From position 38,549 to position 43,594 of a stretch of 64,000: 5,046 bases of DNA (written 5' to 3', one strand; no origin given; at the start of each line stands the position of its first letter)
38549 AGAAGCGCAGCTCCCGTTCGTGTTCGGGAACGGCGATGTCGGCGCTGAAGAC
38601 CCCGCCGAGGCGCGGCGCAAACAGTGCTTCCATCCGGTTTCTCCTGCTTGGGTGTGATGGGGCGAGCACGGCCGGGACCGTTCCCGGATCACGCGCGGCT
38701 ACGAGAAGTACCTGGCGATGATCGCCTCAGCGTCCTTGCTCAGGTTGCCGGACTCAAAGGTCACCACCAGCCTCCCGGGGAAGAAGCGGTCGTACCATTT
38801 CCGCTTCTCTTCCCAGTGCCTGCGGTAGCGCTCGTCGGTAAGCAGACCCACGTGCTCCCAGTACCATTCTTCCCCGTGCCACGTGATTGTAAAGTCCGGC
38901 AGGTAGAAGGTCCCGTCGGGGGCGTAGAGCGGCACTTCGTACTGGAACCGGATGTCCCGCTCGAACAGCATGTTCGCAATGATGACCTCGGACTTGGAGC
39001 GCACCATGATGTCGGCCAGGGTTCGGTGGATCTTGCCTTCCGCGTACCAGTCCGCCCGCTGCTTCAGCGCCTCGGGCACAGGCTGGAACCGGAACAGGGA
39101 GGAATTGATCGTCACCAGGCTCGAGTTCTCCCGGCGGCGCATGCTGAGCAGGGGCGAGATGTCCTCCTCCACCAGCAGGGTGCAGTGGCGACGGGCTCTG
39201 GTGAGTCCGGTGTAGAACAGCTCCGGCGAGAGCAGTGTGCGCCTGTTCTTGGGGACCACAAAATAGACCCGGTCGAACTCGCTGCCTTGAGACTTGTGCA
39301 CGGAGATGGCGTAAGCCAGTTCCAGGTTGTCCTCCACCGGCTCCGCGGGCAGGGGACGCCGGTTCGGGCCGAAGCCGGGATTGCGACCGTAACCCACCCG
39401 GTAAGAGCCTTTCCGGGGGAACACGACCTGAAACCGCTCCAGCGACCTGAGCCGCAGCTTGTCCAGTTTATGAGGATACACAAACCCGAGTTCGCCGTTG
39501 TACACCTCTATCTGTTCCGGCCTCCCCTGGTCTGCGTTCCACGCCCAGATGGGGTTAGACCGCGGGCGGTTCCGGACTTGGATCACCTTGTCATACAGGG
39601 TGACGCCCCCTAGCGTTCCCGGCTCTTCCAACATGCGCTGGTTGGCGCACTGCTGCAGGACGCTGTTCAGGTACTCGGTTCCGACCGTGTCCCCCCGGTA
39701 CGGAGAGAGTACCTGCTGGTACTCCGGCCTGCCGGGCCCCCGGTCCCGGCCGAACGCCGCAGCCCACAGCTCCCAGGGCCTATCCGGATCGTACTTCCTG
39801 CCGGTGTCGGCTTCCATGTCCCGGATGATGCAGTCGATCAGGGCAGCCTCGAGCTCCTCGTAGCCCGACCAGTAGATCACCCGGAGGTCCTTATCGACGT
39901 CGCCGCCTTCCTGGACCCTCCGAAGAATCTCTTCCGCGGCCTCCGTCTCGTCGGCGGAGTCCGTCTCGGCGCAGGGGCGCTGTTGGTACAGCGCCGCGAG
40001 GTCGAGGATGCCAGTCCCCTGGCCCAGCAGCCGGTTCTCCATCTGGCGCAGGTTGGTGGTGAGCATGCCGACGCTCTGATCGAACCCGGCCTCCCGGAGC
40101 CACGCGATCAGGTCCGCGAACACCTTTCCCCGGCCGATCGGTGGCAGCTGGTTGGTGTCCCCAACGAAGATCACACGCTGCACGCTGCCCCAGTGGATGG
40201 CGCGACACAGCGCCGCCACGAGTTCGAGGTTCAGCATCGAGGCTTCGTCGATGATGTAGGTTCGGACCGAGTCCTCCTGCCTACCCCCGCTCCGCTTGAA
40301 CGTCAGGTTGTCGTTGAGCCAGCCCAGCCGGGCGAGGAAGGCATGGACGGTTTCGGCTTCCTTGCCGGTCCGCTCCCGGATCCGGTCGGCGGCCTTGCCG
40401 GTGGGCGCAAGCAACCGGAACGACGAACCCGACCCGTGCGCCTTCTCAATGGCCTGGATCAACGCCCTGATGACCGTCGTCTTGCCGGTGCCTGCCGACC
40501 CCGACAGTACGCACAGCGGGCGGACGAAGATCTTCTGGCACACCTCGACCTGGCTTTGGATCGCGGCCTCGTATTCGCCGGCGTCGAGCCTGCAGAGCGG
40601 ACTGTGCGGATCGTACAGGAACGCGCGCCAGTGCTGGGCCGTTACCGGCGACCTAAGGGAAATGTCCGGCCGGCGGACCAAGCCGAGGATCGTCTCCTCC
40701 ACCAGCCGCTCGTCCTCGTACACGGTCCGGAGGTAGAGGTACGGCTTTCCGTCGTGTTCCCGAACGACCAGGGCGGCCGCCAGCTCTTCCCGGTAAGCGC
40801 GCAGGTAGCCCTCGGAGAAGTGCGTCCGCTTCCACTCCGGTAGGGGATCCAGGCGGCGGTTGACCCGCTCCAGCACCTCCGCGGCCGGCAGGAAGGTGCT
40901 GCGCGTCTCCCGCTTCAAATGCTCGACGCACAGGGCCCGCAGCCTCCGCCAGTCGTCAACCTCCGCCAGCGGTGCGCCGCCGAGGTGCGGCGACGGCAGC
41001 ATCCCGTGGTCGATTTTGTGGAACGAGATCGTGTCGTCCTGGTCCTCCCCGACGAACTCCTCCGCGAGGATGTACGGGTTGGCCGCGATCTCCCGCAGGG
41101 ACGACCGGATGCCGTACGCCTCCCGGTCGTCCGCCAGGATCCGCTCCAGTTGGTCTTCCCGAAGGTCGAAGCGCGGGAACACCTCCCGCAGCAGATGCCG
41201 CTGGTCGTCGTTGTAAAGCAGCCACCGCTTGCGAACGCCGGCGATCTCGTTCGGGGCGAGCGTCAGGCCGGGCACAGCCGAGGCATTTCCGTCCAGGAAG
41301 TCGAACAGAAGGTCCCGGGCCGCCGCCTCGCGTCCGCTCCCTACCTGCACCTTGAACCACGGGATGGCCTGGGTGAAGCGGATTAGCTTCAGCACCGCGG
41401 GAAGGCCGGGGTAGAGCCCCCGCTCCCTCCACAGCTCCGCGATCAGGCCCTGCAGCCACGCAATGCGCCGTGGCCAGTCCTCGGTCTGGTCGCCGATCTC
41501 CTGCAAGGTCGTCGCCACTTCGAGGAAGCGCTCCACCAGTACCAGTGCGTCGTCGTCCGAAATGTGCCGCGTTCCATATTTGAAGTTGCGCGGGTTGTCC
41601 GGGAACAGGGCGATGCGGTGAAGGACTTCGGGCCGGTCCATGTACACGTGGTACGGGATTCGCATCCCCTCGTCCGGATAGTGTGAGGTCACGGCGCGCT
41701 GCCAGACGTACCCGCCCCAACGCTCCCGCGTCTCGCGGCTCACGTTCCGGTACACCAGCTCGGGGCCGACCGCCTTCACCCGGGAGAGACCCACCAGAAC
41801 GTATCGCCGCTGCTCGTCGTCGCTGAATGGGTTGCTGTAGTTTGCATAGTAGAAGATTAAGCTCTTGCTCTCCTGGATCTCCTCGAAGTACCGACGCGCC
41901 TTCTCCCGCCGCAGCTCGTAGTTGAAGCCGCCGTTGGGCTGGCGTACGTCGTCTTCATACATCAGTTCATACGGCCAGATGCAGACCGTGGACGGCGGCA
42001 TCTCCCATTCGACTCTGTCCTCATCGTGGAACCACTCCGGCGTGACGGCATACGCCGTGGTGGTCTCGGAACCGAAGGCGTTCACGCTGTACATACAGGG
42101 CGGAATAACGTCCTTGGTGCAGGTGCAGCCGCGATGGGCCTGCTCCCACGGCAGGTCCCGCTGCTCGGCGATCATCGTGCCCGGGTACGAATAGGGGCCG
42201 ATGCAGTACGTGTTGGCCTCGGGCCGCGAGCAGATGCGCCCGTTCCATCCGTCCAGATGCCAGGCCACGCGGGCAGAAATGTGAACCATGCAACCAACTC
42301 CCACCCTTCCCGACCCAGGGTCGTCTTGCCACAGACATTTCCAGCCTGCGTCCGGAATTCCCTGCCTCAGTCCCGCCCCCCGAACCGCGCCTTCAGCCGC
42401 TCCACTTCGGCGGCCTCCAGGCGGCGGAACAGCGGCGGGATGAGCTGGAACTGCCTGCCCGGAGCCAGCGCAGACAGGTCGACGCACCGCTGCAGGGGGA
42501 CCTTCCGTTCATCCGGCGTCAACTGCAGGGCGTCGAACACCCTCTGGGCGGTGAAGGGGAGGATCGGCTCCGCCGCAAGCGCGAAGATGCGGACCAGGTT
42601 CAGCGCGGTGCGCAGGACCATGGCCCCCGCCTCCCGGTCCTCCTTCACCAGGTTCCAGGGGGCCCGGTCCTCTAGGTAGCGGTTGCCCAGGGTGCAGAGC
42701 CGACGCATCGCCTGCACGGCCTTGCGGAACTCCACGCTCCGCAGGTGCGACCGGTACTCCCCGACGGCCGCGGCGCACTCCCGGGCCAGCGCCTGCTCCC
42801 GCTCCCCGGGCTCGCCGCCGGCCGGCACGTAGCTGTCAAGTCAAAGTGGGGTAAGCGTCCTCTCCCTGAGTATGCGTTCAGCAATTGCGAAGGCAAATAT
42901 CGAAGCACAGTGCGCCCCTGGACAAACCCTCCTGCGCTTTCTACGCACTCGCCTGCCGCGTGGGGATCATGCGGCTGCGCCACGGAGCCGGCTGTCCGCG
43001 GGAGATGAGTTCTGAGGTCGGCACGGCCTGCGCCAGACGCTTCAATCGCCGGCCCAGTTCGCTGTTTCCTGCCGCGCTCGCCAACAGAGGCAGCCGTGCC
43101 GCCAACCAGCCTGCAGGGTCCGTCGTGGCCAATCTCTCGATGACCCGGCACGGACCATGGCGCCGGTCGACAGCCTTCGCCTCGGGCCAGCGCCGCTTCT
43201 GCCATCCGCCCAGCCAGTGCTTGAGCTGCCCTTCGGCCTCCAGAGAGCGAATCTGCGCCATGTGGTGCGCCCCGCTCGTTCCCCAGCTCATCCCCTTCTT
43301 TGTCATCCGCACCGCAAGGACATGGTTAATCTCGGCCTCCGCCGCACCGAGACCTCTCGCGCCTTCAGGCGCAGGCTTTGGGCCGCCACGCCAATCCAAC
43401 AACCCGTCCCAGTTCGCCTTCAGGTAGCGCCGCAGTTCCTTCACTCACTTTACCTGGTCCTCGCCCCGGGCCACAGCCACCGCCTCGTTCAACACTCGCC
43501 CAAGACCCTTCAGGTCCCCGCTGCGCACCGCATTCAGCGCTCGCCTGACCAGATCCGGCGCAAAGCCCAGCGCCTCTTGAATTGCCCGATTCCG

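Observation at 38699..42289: Large orphan helicase-nuclease fusion next to an IS: candidate single-protein defence or DNA-processing system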

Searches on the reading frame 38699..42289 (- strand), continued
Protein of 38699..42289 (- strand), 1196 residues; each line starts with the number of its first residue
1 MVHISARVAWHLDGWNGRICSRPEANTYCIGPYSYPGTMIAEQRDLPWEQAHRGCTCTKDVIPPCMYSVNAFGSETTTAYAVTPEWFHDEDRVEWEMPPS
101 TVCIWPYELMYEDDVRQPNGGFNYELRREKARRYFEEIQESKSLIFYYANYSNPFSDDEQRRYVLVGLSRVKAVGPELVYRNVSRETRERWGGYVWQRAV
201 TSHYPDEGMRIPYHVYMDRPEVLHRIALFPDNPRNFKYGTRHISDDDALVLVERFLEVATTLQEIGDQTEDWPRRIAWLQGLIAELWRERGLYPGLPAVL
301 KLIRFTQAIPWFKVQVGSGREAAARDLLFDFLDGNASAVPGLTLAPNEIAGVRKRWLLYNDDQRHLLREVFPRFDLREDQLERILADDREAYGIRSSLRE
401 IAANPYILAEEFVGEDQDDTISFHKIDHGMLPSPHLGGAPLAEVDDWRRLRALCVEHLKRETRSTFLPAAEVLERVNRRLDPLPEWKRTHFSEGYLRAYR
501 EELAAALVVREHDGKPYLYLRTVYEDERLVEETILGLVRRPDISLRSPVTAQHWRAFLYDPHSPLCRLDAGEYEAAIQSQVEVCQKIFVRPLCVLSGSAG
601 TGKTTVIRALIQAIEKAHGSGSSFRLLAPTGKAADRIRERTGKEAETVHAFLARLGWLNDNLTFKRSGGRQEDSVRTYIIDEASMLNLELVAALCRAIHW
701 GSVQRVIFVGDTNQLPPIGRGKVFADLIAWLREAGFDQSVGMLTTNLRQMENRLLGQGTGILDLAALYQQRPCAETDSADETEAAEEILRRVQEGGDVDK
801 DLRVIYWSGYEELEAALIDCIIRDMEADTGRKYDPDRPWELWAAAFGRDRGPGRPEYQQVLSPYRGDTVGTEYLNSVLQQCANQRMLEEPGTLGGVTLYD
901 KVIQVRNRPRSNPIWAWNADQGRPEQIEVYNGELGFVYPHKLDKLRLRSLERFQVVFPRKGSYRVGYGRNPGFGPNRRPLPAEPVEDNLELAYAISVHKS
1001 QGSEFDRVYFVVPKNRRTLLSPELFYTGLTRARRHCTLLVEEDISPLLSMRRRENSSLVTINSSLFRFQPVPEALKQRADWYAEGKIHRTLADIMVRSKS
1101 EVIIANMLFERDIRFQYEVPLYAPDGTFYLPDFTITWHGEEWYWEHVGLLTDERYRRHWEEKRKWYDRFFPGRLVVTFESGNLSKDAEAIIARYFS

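Call 31: find_encoding_contigs(protein=P0163, flank=10000, max_places=1)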
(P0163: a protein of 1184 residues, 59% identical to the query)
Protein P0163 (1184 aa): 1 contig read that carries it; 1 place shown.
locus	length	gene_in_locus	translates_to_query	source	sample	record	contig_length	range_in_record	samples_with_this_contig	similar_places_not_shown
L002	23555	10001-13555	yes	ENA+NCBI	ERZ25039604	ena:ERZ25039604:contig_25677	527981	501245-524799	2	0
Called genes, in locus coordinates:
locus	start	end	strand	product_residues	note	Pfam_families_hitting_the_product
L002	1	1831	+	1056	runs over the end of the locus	PF00176:SNF2-rel_dom, PF00270:DEAD (weak), PF04851:ResIII (weak), PF00271:Helicase_C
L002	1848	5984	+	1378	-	PF20464:MmeI_N, PF07669:Eco57I, PF20473:MmeI_Mtase (weak), PF20466:MmeI_TRD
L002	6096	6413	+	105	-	PF03235:GmrSD_N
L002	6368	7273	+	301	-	PF03235:GmrSD_N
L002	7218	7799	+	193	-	PF01844:HNH, PF14279:HNH_5 (weak)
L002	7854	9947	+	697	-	PF00580:UvrD-helicase, PF13245:AAA_19, PF13401:AAA_22 (faint), PF13361:UvrD_C, PF13538:UvrD_C_2 (faint)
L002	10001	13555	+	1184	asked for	PF13401:AAA_22 (faint), PF01443:Viral_helicase1 (faint), PF13086:AAA_11 (faint), PF13245:AAA_19, PF13604:AAA_30, PF13538:UvrD_C_2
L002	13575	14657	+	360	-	-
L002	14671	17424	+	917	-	PF00271:Helicase_C (weak)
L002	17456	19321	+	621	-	PF09369:MZB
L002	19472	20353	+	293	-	-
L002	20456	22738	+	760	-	PF13086:AAA_11, PF13245:AAA_19 (weak), PF13604:AAA_30 (weak), PF13086:AAA_11, PF13087:AAA_12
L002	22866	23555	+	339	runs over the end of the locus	PF13091:PLDc_2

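Call 32: find_encoding_contigs(protein=P0224, flank=10000, max_places=1)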
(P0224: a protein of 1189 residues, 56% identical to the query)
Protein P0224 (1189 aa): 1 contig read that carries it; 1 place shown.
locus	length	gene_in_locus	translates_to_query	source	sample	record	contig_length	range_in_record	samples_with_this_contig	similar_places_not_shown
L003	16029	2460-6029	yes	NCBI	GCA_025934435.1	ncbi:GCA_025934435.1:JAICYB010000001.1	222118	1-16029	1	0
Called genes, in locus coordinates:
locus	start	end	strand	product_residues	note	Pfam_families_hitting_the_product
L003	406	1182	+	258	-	-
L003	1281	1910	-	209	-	-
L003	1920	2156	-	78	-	-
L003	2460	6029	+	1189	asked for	PF01443:Viral_helicase1 (faint), PF13086:AAA_11 (faint), PF13245:AAA_19, PF13604:AAA_30, PF18335:SH3_13 (weak), PF13538:UvrD_C_2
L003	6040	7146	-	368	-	-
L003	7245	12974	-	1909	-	-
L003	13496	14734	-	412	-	PF12705:PDDEXK_1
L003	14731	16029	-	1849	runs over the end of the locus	PF00270:DEAD, PF27116:YjiV_N, PF00271:Helicase_C (weak), PF09369:MZB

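Call 33: find_encoding_contigs(protein=P0164, flank=10000, max_places=1)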
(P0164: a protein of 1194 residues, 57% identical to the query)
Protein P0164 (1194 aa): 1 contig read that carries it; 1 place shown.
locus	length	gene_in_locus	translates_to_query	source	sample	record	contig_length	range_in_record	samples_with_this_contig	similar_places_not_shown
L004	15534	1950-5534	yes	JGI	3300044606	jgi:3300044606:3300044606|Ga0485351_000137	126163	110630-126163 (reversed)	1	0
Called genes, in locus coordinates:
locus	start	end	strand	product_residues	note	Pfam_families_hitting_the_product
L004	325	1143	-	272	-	PF00005:ABC_tran, PF13304:AAA_21 (weak)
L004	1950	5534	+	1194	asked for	PF13086:AAA_11 (faint), PF13245:AAA_19, PF13604:AAA_30, PF01443:Viral_helicase1 (faint), PF18335:SH3_13 (weak), PF13538:UvrD_C_2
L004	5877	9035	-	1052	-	PF04313:HSDR_N, PF04851:ResIII, PF18766:SWI2_SNF2, PF22679:T1R_D3-like, PF11867:T1RH-like_C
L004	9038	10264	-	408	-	PF13289:SIR2_2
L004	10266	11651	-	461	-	PF01420:Methylase_S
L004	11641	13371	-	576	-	PF12161:HsdM_N, PF02384:N6_Mtase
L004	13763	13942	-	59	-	-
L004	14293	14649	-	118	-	-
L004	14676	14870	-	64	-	-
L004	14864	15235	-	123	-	PF26457:DUF8136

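Call 55: find_encoding_contigs(protein=P0121, flank=10000, max_places=4)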
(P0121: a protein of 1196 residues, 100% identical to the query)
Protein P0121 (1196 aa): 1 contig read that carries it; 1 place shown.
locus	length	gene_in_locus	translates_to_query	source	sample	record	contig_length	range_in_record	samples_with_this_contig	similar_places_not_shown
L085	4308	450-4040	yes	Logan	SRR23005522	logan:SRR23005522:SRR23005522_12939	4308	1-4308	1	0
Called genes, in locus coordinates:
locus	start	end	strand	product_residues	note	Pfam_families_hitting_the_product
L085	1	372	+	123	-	?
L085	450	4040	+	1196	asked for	PF13086:AAA_11 (faint), PF13245:AAA_19, PF13604:AAA_30, PF01443:Viral_helicase1 (weak), PF13538:UvrD_C_2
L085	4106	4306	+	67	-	?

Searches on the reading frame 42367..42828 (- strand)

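Call 12: search_protein_families(library=pfam, proteins=[window:42367-42828:-], max_evalue=0.001)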
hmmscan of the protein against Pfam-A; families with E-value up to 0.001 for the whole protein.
window:42367-42828:- (153 aa): 2 families
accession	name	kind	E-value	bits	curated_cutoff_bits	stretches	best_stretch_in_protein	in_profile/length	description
PF19303.5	Anticodon_3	-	9.9e-38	129.8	23.5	1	1-152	1-150/152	Anticodon binding domain of methionyl tRNA ligase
PF08264.19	Anticodon_1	-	1.8e-06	28.4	25.1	1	13-99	3-88/148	Anticodon-binding domain of tRNA ligase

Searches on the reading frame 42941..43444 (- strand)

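Call 69: search_protein_families(library=pfam, proteins=[window:42941-43444:-], max_evalue=0.00001)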
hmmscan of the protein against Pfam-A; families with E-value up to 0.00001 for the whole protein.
window:42941-43444:- (167 aa): 1 family
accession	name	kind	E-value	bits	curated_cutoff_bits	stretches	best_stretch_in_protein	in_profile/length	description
PF06782.17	UPF0236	-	1.9e-06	27.4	24.3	1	1-76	315-392/400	Uncharacterised protein family (UPF0236)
